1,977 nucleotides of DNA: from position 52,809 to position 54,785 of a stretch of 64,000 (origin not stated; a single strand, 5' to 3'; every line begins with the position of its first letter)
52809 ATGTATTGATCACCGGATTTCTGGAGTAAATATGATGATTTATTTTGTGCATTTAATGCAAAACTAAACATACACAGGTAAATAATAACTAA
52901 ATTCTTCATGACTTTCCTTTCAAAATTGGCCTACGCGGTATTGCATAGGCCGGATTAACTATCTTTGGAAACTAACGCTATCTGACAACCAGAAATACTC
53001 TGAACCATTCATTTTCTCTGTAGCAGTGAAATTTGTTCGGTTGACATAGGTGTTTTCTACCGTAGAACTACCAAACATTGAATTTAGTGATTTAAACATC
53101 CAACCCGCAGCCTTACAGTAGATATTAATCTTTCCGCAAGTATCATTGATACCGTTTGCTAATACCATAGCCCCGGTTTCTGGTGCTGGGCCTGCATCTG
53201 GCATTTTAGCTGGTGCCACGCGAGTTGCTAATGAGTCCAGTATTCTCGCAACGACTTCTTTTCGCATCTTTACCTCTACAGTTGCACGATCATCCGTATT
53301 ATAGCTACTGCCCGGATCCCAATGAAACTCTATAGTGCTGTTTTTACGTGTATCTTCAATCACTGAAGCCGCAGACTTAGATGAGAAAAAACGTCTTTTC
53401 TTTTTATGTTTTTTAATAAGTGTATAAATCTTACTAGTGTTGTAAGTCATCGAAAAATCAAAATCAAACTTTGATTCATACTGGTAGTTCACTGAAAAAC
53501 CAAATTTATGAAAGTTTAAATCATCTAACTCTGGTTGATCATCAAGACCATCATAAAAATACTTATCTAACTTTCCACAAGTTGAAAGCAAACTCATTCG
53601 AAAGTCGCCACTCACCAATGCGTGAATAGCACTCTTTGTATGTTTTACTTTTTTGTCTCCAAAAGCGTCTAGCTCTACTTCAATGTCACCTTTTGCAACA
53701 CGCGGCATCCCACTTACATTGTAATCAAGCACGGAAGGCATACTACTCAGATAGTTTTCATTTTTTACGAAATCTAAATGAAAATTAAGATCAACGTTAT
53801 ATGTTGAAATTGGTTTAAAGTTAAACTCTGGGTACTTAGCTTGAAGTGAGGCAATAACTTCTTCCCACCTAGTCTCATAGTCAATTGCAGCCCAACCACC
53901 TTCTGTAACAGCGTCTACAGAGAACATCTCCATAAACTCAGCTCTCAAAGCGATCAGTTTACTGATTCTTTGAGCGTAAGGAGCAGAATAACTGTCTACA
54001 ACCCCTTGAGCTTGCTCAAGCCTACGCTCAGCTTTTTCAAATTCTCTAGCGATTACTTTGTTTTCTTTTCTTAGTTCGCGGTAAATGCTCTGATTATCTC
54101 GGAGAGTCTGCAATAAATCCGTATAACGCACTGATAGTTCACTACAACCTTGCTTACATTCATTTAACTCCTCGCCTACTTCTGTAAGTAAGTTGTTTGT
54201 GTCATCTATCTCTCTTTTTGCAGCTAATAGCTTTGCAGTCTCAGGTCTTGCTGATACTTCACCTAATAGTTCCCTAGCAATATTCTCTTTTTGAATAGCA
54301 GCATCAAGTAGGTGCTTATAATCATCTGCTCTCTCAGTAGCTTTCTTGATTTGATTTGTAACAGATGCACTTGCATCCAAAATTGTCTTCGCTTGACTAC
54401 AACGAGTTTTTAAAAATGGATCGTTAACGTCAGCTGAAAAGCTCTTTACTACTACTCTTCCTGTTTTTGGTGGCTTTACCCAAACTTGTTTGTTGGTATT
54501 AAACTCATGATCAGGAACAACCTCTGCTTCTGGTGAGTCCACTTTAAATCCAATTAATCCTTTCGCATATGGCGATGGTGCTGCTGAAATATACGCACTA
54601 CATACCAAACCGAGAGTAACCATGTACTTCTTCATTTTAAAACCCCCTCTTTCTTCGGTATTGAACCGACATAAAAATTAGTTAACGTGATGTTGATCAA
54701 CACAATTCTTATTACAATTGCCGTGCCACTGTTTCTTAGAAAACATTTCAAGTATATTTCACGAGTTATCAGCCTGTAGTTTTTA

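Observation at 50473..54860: Five-gene operon of exported orphan proteins with a sigma54-like promoter and repeat elements at enhancer distance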

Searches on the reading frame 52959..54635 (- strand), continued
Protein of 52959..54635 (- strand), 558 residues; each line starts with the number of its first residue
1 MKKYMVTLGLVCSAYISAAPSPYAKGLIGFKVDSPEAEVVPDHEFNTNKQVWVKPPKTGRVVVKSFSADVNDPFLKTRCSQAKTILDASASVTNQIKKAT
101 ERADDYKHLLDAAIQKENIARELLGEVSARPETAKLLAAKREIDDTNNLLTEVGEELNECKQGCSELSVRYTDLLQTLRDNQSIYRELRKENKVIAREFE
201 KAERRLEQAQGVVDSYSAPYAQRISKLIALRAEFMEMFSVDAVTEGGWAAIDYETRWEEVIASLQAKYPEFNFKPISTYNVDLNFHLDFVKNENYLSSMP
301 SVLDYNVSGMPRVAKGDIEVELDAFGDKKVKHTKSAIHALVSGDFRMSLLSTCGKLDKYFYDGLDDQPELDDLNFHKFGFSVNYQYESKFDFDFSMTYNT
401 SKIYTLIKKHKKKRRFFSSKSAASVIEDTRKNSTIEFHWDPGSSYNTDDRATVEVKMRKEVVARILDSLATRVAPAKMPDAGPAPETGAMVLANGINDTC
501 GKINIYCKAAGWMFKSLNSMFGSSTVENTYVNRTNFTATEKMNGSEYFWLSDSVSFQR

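Call 98: fold_search(model_id=the predicted structure, library=viral)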
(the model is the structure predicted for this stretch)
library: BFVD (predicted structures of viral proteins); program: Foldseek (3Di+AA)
matches with E <= 10: 1102; with E <= 0.001: 0
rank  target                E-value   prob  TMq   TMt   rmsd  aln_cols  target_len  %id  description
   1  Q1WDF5                2.5e-03  0.66  0.09  0.05  33.6       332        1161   11  (no name in the UniProt tables at hand)
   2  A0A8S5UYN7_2          3.6e-03  0.63  0.12  0.09  27.4       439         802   12  Endosialidase chaperone [Siphoviridae sp. ctkKt3]
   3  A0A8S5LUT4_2          6.4e-03  0.44  0.11  0.08  50.1       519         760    9  Tail protein [Siphoviridae sp. ctMsr1]
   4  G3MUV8                8.8e-03  0.91  0.10  0.13  23.8       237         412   13  Recombination endonuclease subunit [Escherichia phage Bp7]
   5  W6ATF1                9.2e-03  1.00  0.12  0.17  15.8       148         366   14  (no name in the UniProt tables at hand)
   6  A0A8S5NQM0            1.1e-02  1.00  0.15  0.25  16.0       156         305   16  Uncharacterized protein [Myoviridae sp. ctagO6]
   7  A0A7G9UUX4            1.3e-02  0.99  0.14  0.09  19.4       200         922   12  (no name in the UniProt tables at hand)
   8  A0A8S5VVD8            1.3e-02  0.57  0.15  0.12  56.0       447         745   10  GDSL like Lipase Acylhydrolase [Ackermannviridae sp.]
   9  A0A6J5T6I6            1.4e-02  0.87  0.11  0.17  23.1       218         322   14  Uncharacterized protein [uncultured Caudovirales phage]
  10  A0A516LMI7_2          1.7e-02  1.00  0.13  0.06  13.9       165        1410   12  (no name in the UniProt tables at hand)
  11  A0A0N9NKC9            1.8e-02  0.99  0.12  0.07  19.0       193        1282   13  (no name in the UniProt tables at hand)
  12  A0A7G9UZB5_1          1.9e-02  1.00  0.18  0.10  17.7       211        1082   14  Tape measure protein [Gordonia Phage Sephiroth]
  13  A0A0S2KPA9            1.9e-02  0.99  0.12  0.13  14.0       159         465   16  53 kDa protein [Penicillium aurantiogriseum fusarivirus 1]
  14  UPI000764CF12         1.9e-02  0.75  0.10  0.09  21.4       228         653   13  (no name look-up for this kind of identifier)
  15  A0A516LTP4            1.9e-02  0.57  0.10  0.20  35.3       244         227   14  (no name in the UniProt tables at hand)
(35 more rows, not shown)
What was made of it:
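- On Any solved fold, for protein A: BFVD: nothing beyond the coiled coil (call 98).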

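Call 106: list_cluster_members(proteins=[P0154, window:52959-54635:-, window:51974-52909:-, window:51685-51993:-, window:51143-51688:-, window:54996-56147:+, window:31403-33034:+, P0155])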
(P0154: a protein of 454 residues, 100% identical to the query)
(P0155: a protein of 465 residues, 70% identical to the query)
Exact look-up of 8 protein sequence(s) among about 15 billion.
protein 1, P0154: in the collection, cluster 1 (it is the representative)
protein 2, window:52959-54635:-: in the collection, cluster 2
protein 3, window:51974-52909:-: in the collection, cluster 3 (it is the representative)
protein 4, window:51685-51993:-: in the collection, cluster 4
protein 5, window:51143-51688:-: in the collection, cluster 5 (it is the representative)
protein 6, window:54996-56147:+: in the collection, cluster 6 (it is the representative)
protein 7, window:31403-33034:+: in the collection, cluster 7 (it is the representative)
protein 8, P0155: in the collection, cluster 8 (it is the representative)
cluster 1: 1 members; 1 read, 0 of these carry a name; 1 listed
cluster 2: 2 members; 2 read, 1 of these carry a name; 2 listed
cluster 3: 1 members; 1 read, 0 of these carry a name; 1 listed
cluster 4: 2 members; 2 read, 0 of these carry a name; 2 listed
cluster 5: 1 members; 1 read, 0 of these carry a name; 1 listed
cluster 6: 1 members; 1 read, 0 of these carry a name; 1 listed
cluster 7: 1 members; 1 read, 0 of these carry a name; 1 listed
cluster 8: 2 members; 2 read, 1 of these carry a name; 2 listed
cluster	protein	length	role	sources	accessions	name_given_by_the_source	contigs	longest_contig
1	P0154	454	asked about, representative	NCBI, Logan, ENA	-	-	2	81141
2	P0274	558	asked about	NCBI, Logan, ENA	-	-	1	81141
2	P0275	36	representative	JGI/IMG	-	hypothetical protein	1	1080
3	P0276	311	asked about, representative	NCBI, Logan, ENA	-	-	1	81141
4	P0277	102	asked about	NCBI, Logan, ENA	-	-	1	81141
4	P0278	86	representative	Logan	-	-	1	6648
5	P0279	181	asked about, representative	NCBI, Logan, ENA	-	-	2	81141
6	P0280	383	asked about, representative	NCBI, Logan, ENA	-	-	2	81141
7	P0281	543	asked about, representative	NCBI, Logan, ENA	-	-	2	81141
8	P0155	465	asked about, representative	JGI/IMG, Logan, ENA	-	-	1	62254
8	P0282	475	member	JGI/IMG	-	DNA-binding NtrC family response regulator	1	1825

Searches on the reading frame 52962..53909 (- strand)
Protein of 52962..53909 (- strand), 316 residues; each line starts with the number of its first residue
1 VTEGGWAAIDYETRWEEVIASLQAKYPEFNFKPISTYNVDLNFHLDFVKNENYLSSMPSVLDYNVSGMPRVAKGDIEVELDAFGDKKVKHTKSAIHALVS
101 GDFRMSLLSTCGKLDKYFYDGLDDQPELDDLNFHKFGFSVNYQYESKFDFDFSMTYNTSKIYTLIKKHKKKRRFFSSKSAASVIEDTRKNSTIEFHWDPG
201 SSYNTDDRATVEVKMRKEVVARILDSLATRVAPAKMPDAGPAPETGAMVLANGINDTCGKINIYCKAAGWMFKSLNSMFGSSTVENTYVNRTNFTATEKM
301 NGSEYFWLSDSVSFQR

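Call 74: predict_structure(alignment_id=A4)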
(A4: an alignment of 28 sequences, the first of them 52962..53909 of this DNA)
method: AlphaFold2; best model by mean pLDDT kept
length: 316 residues; sequences in the alignment: 28
mean_pLDDT: 70.2   pTM: 0.49
mean pLDDT of the five models: 70.2, 70.0, 66.4, 63.8, 59.1
residues with pLDDT >= 90: 23; 70-90: 152; 50-70: 102; < 50: 39
segments of 3 or more residues with pLDDT < 50: 73-75, 169-189, 230-237, 278-280
pLDDT, mean of each block of 10 residues (from residue 1): 74 82 93 78 62 64 69 50 55 68 74 64 65 70 83 89 63 36 43 86 87 86 69 47 68 79 76 56 69 88 83 72
secondary structure, 60 per line:
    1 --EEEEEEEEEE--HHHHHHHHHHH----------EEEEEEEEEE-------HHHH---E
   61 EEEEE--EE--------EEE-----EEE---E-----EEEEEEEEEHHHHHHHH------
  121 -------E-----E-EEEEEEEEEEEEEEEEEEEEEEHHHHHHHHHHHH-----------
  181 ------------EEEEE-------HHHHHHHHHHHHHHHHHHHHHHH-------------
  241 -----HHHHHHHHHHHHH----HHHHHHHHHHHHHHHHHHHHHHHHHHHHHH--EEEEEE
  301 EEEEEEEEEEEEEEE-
elements in order: E3-12 H15-25 E36-45 H53-56 E60-65 E78-80 E86-88 E98-106 H107-114 E136-157 H158-169 E193-197 H205-227 H246-258 H263-292 E295-315

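Call 76: fold_search(model_id=the predicted structure, library=pdb)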
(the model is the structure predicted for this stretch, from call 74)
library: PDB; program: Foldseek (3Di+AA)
matches with E <= 10: 84; with E <= 0.001: 0
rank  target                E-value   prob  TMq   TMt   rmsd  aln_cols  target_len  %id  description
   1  6u75_B                3.9e-01  0.15  0.14  0.15  10.4       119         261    9  Crystal Structure of S. Cerevisiae SUMO E3 Ligase SIZ2 (released 2020-10-28)
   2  6u75_A                4.4e-01  0.15  0.13  0.15  11.2       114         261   10  Crystal Structure of S. Cerevisiae SUMO E3 Ligase SIZ2 (released 2020-10-28)
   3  9dqr_B                7.1e-01  0.02  0.08  0.09  21.2       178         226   10  Crystal structure of HrmJ from Streptomyces sp. Ag109_G2-6 (HrmJ-ssa) complexed with vanadyl(IV)-oxo and succinate (released 2025-02-12)
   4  9dqp_A                8.0e-01  0.02  0.07  0.09  20.3       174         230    8  Crystal structure of apo-HrmJ from Streptomyces sp. Ag109_G2-6 (HrmJ-ssa) (released 2025-02-12)
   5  4fo9                  9.0e-01  0.21  0.17  0.20  10.9       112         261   12  Crystal structure of the E3 SUMO Ligase PIAS2 (released 2012-07-18)
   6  8wb8                  9.0e-01  0.01  0.08  0.07  21.5       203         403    8  Crystal Structure of the shaft pilin LrpA from Ligilactobacillus ruminis - orthorhombic form (released 2024-07-10)
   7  7bag_B                1.1e+00  0.01  0.06  0.03  34.2       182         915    8  C3b in complex with CP40 (released 2022-01-12)
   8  6lnh_B                1.2e+00  0.02  0.07  0.09  20.2       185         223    8  Crystal structure of IDO from Bacillus thuringiensis (released 2021-01-13)
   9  5jne_E                1.9e+00  0.07  0.14  0.13   9.4       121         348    9  E2-SUMO-Siz1 E3-SUMO-PCNA complex (released 2016-08-10)
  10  2x05_A                1.9e+00  0.04  0.15  0.06  14.9       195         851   10  Inhibition of the exo-beta-D-glucosaminidase CsxA by a glucosamine- configured castanospermine and an amino-australine (released 2009-12-15)
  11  2vzt_A                2.1e+00  0.04  0.13  0.06  15.5       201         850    9  Complex of Amycolatopsis orientalis exo-chitosanase CsxA E541A with PNP-beta-D-glucosamine (released 2008-10-14)
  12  9dqq_B                2.2e+00  0.01  0.08  0.09  23.6       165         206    7  Crystal structure of HrmJ from Streptomyces sp. Ag109_G2-6 (HrmJ-ssa) complexed with ferric iron(III) and 2-oxoglutara (released 2025-02-12)
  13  2win_B                2.3e+00  0.01  0.06  0.02  26.2        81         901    7  C3 convertase (C3bBb) stabilized by SCIN (released 2009-06-09)
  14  8w5b                  2.9e+00  0.02  0.12  0.10  21.7       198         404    8  Crystal Structure of the shaft pilin LrpA from Ligilactobacillus ruminis (released 2024-07-10)
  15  6qe7_A                2.9e+00  0.01  0.09  0.09  24.9       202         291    9  anti-sigma factor domain-containing protein (released 2019-06-12)
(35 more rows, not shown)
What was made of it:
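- On Any solved fold, for protein A: C-terminal domain model (pLDDT 70): best E = 0.39 (call 76).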
